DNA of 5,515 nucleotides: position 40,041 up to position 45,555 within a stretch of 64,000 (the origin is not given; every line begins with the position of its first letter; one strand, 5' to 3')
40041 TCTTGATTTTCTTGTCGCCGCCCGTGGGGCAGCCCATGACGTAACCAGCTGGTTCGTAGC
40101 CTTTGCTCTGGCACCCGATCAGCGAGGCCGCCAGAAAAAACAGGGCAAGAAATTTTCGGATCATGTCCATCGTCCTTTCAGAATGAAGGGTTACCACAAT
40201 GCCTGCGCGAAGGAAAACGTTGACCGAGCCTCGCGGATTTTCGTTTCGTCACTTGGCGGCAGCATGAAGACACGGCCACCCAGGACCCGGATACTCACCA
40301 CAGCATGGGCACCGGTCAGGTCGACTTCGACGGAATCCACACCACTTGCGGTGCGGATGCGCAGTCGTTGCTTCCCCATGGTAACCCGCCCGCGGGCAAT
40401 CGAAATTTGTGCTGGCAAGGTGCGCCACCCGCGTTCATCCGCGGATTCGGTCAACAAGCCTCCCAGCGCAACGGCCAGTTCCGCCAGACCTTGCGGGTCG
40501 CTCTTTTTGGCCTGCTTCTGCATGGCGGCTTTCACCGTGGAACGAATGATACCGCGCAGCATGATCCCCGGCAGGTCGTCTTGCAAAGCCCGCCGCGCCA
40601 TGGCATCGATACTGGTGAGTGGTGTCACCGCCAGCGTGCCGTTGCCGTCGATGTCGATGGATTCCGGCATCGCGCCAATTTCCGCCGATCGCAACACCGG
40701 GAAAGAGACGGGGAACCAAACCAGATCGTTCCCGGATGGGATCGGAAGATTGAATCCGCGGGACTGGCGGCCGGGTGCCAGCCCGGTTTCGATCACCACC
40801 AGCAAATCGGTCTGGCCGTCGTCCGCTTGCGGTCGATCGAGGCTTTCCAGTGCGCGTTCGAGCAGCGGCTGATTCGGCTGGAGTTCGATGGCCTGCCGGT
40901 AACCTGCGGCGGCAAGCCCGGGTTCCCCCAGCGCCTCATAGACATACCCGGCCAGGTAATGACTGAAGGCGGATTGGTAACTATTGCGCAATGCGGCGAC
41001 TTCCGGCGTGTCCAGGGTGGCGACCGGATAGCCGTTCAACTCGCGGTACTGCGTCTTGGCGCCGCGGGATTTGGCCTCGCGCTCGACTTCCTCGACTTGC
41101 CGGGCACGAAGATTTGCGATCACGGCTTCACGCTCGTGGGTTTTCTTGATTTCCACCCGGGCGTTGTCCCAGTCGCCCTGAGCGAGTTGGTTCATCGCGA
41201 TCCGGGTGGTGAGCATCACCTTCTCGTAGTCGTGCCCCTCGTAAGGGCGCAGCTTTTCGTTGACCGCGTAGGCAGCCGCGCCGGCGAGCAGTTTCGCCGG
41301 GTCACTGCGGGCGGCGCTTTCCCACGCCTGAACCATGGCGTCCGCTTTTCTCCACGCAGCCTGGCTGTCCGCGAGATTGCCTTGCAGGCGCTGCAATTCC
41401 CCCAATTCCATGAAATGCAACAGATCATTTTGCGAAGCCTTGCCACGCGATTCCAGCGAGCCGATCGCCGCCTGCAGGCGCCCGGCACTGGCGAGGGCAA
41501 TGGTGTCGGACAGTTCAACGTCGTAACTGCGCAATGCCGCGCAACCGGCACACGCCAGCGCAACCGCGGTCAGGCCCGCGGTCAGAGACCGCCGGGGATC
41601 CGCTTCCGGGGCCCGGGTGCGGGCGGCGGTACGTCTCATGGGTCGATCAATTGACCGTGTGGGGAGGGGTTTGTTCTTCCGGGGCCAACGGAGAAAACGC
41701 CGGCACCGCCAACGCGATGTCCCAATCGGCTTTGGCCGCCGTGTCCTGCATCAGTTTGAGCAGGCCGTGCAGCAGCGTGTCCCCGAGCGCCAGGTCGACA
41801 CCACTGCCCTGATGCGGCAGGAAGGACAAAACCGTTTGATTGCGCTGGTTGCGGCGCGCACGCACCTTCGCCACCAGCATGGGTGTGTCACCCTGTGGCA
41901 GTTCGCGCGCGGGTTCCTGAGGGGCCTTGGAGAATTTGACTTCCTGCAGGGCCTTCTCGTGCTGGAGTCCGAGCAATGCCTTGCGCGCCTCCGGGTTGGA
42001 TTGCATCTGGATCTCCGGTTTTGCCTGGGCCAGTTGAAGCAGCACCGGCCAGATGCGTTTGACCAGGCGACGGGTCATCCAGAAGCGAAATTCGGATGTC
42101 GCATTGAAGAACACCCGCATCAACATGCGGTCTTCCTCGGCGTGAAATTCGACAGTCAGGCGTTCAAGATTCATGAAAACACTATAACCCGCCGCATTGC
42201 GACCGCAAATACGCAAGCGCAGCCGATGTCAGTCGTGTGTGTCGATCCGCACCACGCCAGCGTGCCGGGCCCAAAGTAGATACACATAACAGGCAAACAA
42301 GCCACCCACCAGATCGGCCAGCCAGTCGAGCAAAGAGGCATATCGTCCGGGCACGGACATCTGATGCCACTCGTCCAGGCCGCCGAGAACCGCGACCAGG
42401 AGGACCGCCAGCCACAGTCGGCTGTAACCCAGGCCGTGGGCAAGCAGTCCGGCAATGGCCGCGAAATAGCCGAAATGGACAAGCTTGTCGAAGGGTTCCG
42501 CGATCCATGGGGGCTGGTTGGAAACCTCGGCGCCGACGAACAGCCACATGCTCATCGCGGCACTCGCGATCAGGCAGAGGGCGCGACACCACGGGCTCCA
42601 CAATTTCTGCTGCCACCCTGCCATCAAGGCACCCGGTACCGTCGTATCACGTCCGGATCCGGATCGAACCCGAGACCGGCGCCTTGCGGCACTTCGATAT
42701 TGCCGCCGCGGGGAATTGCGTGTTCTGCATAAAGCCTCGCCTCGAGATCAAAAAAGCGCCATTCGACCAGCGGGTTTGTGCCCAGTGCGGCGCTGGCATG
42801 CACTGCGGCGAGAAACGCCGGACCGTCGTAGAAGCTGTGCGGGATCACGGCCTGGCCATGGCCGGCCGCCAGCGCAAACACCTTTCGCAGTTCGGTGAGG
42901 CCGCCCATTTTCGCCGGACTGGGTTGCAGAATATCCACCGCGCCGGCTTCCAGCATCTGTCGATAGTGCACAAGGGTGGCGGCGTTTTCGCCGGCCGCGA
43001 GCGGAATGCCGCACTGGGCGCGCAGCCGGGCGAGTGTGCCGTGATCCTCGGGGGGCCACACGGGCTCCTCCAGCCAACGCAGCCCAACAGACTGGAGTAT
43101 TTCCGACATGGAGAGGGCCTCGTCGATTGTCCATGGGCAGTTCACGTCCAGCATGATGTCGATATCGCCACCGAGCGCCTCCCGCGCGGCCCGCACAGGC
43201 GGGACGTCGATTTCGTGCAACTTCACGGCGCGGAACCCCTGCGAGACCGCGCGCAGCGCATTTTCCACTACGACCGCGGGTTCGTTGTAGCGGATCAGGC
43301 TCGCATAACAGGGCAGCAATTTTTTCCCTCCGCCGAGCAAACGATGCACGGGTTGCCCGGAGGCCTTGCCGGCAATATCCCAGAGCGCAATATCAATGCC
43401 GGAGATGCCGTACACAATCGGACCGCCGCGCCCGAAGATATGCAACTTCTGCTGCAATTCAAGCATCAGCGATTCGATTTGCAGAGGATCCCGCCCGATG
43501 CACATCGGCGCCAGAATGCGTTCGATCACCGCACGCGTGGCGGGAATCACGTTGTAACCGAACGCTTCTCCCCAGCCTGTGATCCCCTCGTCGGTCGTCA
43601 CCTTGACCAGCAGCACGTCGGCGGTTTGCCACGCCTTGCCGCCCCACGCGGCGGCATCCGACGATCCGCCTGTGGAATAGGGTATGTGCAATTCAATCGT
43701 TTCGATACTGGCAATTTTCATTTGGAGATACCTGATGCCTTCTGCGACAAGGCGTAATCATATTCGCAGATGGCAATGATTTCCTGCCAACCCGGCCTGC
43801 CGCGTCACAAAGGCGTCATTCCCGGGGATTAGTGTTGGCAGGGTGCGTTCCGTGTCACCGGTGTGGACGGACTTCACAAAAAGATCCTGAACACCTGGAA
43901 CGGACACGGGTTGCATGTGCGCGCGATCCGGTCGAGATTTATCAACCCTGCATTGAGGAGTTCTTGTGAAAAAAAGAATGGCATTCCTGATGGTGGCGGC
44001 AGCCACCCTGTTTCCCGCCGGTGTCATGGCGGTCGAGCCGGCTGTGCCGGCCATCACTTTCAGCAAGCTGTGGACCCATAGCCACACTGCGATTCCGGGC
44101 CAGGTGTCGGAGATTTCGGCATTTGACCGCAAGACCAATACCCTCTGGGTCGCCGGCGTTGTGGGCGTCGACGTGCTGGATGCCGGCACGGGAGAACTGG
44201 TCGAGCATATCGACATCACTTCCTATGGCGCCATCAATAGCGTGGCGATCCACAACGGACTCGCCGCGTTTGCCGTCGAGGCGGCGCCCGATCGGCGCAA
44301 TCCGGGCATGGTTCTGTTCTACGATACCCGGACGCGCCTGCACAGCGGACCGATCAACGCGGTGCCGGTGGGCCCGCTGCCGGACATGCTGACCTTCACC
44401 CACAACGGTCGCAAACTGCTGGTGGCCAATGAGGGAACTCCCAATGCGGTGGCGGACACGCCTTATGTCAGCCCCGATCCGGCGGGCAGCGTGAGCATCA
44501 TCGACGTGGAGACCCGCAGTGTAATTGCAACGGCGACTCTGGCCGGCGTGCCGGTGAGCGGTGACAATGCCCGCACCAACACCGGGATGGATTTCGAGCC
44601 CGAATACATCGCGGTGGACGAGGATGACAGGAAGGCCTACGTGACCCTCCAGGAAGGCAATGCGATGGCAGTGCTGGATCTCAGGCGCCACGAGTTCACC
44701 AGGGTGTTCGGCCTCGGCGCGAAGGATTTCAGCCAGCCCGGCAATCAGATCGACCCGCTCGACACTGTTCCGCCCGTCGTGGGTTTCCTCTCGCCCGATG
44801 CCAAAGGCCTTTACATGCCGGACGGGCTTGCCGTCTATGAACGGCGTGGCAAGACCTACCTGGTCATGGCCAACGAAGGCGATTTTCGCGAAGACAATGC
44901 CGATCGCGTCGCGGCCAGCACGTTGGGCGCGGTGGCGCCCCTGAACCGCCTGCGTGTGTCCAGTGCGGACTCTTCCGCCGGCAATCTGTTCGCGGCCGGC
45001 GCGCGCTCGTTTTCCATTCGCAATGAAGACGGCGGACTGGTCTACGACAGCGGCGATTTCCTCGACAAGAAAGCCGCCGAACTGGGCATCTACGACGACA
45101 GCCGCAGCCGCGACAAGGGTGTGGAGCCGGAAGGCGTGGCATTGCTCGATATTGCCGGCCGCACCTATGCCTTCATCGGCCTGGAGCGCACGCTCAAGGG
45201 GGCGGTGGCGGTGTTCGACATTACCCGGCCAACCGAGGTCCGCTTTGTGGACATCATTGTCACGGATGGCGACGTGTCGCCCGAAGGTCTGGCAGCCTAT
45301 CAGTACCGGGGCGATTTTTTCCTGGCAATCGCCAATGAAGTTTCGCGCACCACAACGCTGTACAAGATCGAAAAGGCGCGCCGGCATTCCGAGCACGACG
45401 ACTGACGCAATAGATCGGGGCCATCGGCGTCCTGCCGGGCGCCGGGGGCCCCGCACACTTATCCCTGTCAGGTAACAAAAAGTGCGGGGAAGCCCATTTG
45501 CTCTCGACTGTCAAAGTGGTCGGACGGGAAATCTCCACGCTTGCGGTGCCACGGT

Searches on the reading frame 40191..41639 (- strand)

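Call 17: search_protein_families(library=ncbifam, proteins=[window:40191-41639:-], max_evalue=0.00001)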
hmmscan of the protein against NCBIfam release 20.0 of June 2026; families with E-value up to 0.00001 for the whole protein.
window:40191-41639:- (482 aa): 0 families

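Call 39: search_protein_families(library=pfam, proteins=[window:40191-41639:-], max_evalue=0.001)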
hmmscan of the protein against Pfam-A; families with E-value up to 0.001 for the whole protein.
window:40191-41639:- (482 aa): 2 families
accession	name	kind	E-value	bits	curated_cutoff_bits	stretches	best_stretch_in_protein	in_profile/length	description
PF07719.23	TPR_2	-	1.4e-05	25.2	27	0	224-256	1-33/34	Tetratricopeptide repeat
PF00515.34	TPR_1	-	0.00078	19.6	27.8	0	226-256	3-33/34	Tetratricopeptide repeat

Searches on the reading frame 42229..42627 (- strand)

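Call 17: search_protein_families(library=ncbifam, proteins=[window:42229-42627:-], max_evalue=0.00001)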
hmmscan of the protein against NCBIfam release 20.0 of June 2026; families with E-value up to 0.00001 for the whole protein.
window:42229-42627:- (132 aa): 1 family
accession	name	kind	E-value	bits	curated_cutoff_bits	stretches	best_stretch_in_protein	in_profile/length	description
NF037970.1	vanZ_1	subfamily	7.7e-12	45.9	20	1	38-109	35-109/109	VanZ family protein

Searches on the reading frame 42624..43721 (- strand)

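Call 17: search_protein_families(library=ncbifam, proteins=[window:42624-43721:-], max_evalue=0.00001)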
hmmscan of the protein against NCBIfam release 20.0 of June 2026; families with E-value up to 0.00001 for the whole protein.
window:42624-43721:- (365 aa): 15 families
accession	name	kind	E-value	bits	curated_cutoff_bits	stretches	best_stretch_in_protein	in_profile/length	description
NF040866.1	AraD_Arch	equivalog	4.2e-53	180.7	650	1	20-364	18-371/372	arabinonate dehydratase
NF010624.0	PRK14017.1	equivalog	2.6e-49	168.3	311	1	36-355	15-353/382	galactonate dehydratase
NF047820.1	TalGalacDh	equivalog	2.7e-46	158.2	500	1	2-353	3-355/371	L-talarate/galactarate dehydratase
NF040790.2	glucon_galact_dh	equivalog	4.9e-37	127.7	750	1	20-364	15-371/390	bifunctional D-gluconate/D-galactonate dehydratase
NF043051.1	ManoateDhtManD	equivalog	2.2e-35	122.3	550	2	38-175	19-154/403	D-mannonate dehydratase ManD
NF011968.0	PRK15440.1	equivalog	2.3e-32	112.4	393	1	36-298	59-324/395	L-rhamnonate dehydratase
NF011654.0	PRK15072.1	subfamily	2e-31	109.3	430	2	37-169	18-149/404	D-galactonate dehydratase family protein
TIGR02534.1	mucon_cyclo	subfamily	7.8e-29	100.8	334.95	1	30-363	23-366/368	muconate/chloromuconate family cycloisomerase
NF043002.1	HProlDhtase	equivalog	2.5e-24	85.8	500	1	1-358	1-358/366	cis-3-hydroxy-L-proline dehydratase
NF042940.1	racemase_DgcA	equivalog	3.3e-12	46.2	400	1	31-291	21-265/323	N-acetyl-D-Glu racemase DgcA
TIGR01928.1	menC_lowGC_arch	equivalog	7e-12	45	200.65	1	32-293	19-279/325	o-succinylbenzoate synthase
NF002782.0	PRK02901.1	equivalog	2.6e-10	39.8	288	1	171-283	119-230/328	o-succinylbenzoate synthase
NF041118.1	A_G_epim_Thtga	equivalog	4.6e-09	35.8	500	1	34-266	29-262/341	L-Ala-D/L-Glu epimerase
TIGR01927.1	menC_gam_Gplu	equivalog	2.8e-08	33.4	130.55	1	173-296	141-265/307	o-succinylbenzoate synthase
TIGR03247.1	glucar-dehydr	equivalog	3e-06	26.2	828.7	0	186-360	225-403/441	glucarate dehydratase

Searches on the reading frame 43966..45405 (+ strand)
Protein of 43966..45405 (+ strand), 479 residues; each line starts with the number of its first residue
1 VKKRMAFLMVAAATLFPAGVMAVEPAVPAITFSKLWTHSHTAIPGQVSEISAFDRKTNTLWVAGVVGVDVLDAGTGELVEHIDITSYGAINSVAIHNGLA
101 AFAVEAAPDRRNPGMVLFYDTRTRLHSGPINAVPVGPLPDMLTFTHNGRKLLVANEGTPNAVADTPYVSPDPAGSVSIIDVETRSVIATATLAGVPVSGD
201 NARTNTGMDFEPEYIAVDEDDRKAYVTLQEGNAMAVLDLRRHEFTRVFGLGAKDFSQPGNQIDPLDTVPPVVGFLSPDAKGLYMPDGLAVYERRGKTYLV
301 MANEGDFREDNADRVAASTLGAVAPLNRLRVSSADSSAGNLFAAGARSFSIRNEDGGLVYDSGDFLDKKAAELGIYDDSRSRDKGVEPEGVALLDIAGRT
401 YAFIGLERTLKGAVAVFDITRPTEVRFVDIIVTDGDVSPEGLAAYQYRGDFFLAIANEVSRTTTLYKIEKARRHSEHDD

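Call 17: search_protein_families(library=ncbifam, proteins=[window:43966-45405:+], max_evalue=0.00001)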
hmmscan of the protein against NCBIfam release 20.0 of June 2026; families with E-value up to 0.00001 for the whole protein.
window:43966-45405:+ (479 aa): 2 families
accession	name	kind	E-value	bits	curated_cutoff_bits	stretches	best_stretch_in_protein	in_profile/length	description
NF038117.1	choice_anch_I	subfamily_domain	3.2e-136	454.9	300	1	48-458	1-458/458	choice-of-anchor I family protein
TIGR03866.1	PQQ_ABC_repeats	subfamily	2.9e-07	29.9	287.3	0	166-247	181-254/310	PQQ-dependent catabolism-associated beta-propeller protein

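Call 75: search_protein_families(library=pfam, proteins=[window:43966-45405:+], max_evalue=0.01)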
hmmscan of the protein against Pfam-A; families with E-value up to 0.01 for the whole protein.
window:43966-45405:+ (479 aa): 1 family
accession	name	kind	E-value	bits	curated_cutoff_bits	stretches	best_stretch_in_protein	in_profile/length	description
PF22494.2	choice_anch_I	-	1.6e-53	182.7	32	1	48-468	15-489/489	Choice-of-anchor I domain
